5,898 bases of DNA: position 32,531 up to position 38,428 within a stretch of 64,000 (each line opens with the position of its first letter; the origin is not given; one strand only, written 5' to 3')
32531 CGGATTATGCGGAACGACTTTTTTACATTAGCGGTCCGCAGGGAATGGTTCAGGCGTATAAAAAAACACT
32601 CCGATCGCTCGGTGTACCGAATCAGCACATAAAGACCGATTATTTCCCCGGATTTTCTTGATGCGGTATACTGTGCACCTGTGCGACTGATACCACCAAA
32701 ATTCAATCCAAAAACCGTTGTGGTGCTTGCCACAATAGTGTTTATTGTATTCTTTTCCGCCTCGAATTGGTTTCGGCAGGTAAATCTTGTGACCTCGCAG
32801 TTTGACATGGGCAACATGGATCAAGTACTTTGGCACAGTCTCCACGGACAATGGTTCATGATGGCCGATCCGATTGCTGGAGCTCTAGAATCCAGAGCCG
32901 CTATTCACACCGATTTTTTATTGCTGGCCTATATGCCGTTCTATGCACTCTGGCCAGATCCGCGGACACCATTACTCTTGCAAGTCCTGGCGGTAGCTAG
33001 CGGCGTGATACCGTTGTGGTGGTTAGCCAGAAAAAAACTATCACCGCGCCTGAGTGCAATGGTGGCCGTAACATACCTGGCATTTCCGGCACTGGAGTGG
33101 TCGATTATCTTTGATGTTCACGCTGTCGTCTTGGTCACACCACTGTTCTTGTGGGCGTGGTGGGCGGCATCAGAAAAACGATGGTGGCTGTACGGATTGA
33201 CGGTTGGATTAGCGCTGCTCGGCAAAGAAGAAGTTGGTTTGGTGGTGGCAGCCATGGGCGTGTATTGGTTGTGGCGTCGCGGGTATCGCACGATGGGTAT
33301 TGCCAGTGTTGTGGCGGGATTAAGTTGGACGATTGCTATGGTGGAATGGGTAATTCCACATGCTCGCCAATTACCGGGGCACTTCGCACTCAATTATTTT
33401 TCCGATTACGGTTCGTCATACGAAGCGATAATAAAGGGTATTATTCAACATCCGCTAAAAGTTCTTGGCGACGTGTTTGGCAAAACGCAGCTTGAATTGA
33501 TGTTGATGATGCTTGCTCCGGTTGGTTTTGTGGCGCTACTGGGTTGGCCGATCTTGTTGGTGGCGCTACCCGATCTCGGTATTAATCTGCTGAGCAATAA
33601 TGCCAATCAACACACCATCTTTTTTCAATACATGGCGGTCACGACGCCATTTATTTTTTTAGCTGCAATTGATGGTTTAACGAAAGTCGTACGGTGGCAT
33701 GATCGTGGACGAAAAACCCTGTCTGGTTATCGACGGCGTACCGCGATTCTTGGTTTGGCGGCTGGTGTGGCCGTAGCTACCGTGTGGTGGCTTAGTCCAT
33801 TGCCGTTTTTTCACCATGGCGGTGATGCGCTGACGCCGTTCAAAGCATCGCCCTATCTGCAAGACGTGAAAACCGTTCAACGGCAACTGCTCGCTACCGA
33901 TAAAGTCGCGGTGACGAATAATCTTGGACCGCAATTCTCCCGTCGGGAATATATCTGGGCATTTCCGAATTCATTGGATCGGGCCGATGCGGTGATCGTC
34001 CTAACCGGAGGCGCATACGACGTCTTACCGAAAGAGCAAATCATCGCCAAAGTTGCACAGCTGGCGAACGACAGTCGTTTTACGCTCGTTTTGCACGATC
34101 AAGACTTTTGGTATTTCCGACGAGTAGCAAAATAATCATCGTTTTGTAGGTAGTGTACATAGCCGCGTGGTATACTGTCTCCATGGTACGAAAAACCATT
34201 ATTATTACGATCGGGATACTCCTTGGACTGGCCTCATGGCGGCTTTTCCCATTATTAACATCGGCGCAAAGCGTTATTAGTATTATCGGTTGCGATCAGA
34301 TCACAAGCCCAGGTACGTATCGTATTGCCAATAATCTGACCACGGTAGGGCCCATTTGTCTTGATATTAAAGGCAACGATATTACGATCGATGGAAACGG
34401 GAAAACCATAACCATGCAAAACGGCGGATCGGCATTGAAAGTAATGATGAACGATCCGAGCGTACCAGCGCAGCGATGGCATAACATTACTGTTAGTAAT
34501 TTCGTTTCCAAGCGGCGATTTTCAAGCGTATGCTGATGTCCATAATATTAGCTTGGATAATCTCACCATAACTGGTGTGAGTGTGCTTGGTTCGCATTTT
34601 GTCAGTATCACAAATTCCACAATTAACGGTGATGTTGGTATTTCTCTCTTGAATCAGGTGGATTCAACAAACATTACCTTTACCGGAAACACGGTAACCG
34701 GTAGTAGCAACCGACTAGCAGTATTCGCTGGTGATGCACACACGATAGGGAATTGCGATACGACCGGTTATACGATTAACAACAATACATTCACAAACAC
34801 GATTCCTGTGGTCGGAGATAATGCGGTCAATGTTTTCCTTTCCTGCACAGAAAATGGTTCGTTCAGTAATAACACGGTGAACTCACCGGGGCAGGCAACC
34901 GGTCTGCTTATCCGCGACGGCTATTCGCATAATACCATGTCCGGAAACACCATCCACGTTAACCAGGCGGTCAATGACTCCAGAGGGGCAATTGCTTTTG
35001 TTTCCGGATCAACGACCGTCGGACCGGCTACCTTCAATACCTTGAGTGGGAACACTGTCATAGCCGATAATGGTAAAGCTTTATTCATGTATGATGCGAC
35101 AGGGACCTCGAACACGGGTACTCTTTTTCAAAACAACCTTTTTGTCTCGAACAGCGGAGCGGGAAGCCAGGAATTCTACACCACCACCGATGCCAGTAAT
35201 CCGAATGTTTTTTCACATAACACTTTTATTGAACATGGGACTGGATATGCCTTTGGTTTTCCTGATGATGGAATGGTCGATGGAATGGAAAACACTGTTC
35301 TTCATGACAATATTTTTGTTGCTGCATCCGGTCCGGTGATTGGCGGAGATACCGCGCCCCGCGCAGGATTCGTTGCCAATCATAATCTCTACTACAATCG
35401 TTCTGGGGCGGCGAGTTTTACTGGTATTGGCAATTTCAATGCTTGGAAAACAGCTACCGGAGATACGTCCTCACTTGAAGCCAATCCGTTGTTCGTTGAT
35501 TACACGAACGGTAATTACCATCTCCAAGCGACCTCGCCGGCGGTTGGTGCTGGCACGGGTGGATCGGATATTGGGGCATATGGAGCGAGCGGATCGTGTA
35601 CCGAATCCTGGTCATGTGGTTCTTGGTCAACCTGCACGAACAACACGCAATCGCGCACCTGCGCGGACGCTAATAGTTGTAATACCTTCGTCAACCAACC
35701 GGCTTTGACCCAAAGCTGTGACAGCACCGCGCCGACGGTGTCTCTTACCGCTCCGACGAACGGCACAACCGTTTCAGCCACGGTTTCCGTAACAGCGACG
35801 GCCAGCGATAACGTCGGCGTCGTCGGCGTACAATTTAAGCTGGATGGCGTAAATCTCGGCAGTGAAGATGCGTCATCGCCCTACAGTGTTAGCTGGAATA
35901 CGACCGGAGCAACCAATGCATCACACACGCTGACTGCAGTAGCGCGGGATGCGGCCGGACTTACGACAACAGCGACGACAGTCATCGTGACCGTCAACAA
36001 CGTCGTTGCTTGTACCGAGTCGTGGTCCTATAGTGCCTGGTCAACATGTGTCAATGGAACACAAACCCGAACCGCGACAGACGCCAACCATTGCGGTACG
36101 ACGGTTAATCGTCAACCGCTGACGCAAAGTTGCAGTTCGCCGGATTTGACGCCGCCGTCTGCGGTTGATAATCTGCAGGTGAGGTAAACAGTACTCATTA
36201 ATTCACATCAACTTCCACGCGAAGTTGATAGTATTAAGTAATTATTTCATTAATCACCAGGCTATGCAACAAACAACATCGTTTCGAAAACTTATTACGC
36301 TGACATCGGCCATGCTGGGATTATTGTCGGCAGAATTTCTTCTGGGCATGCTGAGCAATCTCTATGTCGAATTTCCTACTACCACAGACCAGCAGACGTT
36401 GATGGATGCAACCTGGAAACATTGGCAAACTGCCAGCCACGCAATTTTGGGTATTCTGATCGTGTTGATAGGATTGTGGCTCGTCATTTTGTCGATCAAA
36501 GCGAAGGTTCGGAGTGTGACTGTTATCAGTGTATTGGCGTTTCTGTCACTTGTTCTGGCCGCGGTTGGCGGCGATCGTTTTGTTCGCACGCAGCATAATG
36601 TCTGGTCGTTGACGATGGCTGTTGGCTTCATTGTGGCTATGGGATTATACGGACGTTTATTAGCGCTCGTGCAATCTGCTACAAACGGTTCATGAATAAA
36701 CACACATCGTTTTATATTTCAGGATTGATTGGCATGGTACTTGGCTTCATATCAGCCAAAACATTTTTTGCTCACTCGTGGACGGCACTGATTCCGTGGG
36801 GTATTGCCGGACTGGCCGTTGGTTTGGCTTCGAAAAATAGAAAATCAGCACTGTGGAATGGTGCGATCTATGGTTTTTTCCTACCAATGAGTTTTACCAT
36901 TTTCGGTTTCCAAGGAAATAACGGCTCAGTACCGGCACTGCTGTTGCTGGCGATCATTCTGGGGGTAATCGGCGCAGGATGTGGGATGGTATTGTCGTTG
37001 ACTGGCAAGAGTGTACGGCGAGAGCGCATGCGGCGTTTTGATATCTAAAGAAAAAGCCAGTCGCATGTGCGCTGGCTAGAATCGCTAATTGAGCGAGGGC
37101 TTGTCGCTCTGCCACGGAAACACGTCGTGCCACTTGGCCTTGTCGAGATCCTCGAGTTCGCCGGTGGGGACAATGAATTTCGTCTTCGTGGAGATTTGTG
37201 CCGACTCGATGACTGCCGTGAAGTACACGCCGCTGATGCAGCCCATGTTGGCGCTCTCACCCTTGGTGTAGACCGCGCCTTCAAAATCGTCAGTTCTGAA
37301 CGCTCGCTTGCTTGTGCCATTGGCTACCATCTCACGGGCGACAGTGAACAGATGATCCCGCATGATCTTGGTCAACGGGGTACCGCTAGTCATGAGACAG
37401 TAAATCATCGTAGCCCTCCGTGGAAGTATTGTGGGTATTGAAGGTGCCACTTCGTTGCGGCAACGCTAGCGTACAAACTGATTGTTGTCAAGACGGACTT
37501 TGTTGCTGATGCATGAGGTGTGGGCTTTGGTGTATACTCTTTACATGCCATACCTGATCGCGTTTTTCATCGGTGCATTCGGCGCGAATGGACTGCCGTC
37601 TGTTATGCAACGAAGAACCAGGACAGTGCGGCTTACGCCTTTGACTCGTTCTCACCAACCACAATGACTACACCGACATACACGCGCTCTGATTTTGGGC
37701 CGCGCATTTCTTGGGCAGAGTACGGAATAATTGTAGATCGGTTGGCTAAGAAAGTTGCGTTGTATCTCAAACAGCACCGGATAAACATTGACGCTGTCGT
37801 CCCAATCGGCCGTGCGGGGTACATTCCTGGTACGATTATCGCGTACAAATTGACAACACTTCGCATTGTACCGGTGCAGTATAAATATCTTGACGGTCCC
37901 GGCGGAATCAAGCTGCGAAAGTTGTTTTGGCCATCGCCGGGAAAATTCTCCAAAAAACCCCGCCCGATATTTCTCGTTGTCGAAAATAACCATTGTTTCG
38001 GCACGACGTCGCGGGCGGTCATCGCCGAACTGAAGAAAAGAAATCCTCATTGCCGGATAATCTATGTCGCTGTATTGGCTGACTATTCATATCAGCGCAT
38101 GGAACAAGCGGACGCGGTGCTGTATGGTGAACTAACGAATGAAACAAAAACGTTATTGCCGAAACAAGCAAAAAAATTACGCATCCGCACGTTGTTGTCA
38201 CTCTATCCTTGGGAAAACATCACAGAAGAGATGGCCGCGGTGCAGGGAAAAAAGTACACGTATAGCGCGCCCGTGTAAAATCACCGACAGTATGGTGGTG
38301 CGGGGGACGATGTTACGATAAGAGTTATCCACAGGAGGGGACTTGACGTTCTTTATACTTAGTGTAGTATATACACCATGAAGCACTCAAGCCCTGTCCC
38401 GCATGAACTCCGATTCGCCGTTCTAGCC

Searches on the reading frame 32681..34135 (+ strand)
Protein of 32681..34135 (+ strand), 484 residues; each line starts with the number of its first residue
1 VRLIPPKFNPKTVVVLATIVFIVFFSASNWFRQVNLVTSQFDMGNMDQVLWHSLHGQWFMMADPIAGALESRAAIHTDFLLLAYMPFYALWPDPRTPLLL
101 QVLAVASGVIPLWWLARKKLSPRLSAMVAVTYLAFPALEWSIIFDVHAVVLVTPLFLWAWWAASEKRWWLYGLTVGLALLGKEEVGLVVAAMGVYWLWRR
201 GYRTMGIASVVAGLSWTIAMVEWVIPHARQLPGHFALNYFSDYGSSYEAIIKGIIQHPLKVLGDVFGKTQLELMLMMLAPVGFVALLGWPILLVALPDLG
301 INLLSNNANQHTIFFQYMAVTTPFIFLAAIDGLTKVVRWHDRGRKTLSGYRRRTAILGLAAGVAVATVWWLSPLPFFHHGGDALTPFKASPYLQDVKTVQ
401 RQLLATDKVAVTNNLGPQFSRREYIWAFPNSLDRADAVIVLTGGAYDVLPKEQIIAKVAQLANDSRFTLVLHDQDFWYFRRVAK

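Call 3: search_protein_families(library=pfam, proteins=[window:32681-34135:+], max_evalue=0.01)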
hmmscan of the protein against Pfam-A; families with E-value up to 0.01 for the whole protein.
window:32681-34135:+ (484 aa): 2 families
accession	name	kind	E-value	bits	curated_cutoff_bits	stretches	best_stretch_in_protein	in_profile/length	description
PF09852.15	DUF2079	-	2.4e-66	225.1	28.2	1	33-434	2-406/459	Predicted membrane protein (DUF2079)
PF13231.12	PMT_2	-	1.9e-06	28.6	26.1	1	98-220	25-151/160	Dolichyl-phosphate-mannose-protein mannosyltransferase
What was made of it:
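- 32681..34135 (+): DUF2079 membrane protein, 19 bp downstream on the same strand. It may be co-transcribed; it is not shown to belong to the system. Pfam PF09852 E 2.4e-66 (call 3).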

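Call 4: search_protein_families(library=ncbifam, proteins=[window:32681-34135:+], max_evalue=0.01)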
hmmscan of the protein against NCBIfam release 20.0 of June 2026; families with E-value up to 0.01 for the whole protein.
window:32681-34135:+ (484 aa): 2 families
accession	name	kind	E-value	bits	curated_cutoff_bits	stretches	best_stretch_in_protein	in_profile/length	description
NF046093.1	AZOBR_p60025_fam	subfamily_domain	2.3e-07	30.3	150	1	99-211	118-226/232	AZOBR_p60025 family cell surface glycopolymer formation protein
NF033492.1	podovir_small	equivalog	0.0035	17.2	32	1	103-119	17-33/36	putative phage replication protein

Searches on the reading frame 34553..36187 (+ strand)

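Call 45: search_protein_families(library=pfam, proteins=[window:34553-36187:+], max_evalue=0.001)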
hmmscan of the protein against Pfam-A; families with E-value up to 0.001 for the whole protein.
window:34553-36187:+ (544 aa): 1 family
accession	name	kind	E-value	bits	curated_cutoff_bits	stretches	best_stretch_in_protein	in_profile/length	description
PF17957.7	Big_7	-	3.9e-19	69.5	24.1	1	394-462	1-70/70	Bacterial Ig domain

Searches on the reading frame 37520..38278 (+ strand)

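Call 46: search_protein_families(library=pfam, proteins=[window:37520-38278:+], max_evalue=0.001)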
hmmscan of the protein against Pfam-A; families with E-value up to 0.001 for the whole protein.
window:37520-38278:+ (252 aa): 1 family
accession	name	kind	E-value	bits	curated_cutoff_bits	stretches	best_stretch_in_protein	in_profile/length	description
PF00156.33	Pribosyltran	-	4.9e-05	23.1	26.3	1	70-200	7-138/158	Phosphoribosyl transferase domain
